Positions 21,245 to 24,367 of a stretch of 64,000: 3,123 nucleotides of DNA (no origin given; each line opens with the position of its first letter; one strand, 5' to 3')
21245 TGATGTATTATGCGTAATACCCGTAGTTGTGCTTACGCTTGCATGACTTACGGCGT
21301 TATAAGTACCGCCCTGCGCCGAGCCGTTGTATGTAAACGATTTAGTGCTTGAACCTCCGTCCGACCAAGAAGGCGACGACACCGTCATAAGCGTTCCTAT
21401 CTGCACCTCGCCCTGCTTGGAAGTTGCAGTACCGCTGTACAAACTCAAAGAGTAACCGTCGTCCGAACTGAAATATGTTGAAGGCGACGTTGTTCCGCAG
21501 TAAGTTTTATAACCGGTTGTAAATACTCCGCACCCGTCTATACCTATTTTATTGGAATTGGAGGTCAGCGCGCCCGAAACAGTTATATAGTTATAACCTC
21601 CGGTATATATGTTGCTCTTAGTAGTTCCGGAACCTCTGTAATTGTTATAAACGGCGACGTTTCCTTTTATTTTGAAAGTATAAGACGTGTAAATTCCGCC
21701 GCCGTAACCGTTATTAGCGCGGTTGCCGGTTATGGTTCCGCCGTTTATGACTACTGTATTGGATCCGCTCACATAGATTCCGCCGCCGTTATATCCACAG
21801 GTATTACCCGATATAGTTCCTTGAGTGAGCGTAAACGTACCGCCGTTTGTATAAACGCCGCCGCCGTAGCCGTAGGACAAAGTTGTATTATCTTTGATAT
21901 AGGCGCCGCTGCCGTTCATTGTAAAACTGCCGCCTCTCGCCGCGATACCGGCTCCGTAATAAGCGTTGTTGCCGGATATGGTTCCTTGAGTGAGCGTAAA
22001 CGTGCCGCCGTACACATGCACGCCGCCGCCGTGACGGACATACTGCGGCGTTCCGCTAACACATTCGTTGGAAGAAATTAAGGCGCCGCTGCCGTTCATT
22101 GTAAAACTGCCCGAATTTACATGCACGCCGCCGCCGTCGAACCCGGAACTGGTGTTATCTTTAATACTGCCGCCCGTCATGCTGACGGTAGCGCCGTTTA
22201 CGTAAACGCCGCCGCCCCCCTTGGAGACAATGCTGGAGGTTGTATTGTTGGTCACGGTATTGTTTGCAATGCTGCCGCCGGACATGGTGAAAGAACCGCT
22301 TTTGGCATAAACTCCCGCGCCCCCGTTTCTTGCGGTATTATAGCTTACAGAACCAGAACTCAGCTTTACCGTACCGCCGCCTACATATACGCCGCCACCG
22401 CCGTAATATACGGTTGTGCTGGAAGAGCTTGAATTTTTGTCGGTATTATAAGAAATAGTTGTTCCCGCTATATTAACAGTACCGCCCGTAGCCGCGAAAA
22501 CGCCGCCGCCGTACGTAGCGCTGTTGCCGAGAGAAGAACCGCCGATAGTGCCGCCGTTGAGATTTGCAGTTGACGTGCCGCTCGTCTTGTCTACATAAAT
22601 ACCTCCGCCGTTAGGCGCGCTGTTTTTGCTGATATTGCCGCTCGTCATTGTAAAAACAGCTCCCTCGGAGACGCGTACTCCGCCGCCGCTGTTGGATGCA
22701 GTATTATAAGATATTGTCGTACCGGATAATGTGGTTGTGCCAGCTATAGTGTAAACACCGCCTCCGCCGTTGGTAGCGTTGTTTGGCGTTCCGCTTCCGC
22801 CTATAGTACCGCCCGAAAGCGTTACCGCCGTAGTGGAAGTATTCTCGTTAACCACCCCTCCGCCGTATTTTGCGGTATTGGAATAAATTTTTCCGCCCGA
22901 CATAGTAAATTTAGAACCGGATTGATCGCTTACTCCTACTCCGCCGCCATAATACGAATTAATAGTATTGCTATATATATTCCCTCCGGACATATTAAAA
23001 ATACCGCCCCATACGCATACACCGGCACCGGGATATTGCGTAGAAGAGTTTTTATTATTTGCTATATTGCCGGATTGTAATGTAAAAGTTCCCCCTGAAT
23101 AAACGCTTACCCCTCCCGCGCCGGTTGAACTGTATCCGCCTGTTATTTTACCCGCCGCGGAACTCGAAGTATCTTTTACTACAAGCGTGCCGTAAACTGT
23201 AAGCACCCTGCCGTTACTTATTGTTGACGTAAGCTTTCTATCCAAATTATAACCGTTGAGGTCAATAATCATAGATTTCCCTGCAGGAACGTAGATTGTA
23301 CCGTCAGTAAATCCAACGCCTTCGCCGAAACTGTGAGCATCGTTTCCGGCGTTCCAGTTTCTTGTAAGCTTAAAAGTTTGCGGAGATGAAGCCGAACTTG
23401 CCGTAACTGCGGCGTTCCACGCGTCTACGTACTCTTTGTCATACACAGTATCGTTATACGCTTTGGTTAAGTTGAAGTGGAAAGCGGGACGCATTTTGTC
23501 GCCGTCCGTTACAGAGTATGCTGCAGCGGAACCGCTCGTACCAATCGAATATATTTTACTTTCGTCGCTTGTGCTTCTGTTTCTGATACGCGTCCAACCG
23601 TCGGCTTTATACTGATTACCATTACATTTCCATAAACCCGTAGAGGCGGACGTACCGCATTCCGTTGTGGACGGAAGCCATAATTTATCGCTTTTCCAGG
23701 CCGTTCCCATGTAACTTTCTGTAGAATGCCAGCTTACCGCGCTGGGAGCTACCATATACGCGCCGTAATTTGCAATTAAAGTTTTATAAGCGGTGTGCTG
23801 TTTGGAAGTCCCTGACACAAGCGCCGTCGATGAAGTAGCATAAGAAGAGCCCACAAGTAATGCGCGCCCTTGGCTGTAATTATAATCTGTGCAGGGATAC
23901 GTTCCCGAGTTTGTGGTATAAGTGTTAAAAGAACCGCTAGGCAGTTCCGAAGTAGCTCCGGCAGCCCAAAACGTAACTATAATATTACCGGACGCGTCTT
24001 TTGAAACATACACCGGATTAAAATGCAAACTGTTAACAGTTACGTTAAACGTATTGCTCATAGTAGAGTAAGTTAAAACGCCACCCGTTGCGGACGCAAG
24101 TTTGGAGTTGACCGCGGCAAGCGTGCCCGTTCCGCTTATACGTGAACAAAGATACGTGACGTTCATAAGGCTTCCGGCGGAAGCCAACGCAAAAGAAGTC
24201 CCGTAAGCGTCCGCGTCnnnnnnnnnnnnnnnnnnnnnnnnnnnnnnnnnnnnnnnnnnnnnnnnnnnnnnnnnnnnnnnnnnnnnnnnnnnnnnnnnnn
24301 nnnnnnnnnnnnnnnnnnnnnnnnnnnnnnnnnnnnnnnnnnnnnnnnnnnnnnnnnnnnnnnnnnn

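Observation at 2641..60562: Four paralogous giant surface-protein genes occupy two thirds of the window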

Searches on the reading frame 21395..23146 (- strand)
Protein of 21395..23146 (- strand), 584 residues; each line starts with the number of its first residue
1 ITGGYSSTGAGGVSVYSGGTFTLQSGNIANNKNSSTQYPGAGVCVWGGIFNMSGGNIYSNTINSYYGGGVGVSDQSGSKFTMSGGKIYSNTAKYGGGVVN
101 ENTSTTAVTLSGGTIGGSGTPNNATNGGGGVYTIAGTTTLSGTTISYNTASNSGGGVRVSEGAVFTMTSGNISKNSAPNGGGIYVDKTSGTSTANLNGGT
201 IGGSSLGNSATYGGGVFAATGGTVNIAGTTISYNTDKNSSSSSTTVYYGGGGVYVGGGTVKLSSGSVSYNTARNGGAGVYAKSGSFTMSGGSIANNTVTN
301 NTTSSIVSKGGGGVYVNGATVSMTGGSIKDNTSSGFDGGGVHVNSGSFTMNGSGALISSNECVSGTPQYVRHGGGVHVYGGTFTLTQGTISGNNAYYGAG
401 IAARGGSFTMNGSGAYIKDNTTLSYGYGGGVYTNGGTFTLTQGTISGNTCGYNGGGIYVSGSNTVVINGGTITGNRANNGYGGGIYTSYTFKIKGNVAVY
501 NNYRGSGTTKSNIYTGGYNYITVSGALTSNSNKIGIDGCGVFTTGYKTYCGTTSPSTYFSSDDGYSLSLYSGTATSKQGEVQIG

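Call 77: search_protein_families(library=pfam, proteins=[window:21395-23146:-], max_evalue=1)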
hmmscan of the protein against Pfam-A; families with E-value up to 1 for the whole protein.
seq(584 aa): 0 families

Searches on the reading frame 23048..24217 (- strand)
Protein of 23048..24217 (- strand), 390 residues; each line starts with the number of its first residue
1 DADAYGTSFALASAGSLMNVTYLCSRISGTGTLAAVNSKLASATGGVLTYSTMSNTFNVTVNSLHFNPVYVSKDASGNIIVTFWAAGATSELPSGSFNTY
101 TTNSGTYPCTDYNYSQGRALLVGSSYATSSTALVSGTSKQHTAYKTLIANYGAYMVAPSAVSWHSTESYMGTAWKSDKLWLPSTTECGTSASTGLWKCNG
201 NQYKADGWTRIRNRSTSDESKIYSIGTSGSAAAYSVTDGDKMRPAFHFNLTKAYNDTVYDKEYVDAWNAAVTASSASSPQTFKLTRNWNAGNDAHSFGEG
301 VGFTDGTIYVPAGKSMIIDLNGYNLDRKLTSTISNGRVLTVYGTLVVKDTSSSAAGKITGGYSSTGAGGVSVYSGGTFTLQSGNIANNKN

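Call 12: find_homologous_proteins(query=window:23048-24217:-, max_evalue=0.001)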
Query seq(390 aa) (390 aa): 2 proteins with E <= 0.001 among 8000 candidates.
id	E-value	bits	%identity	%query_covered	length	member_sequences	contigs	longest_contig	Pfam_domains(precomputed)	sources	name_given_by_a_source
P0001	2.1e-25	108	43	31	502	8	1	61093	-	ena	-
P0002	1.5e-18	85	48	33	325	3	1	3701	-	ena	-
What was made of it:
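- Tried and rejected: A word-indexed homolog search with A's head plus cap found only 2 proteins (call 12).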

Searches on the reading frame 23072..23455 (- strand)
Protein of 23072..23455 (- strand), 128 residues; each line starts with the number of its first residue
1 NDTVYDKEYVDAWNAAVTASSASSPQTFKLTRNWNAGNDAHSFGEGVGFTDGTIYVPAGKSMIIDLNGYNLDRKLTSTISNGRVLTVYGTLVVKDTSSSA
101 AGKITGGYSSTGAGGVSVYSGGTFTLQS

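Call 29: find_related_loci(query=A4, collection=genome_contigs, flank=10000)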
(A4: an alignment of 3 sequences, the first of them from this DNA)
Query A4 (128 aa) in genome_contigs; peptide patterns used: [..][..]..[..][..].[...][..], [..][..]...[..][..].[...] (x = any residue, [..] = any of these).
143 stretches matched a pattern; 5 encode a relative of the query (tblastn E <= 1e-3); 5 distinct loci.
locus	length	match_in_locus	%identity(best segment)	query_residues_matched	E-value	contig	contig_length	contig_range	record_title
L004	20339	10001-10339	47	11-127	1e-24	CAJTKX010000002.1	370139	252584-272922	MAG TPA_asm: uncultured Christensenella sp. isolate MGBC104814 genome assembly, contig: MGBC104814.2, whole genome shotg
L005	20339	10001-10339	47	11-127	2e-24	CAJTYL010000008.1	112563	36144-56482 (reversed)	MAG TPA_asm: uncultured Christensenella sp. isolate MGBC122917 genome assembly, contig: MGBC122917.8, whole genome shotg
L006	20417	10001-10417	40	6-127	1e-22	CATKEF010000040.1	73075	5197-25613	MAG: uncultured Eubacteriales bacterium isolate iMGMC-890_1678881666 genome assembly, contig: MegahitA5_1845, whole geno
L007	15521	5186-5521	43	13-127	1e-23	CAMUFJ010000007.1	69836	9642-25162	MAG TPA_asm: uncultured Clostridia bacterium isolate SRR14038239_bin.39_metawrap_v1.3_MAG genome assembly, contig: NODE.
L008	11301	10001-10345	45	11-126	6e-21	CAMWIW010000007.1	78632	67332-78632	MAG TPA_asm: uncultured Clostridia bacterium isolate SRR14411350_bin.2_metawrap_v1.3_MAG genome assembly, contig: NODE.3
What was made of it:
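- Tried and rejected: It worked with 3 sequences (call 29).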
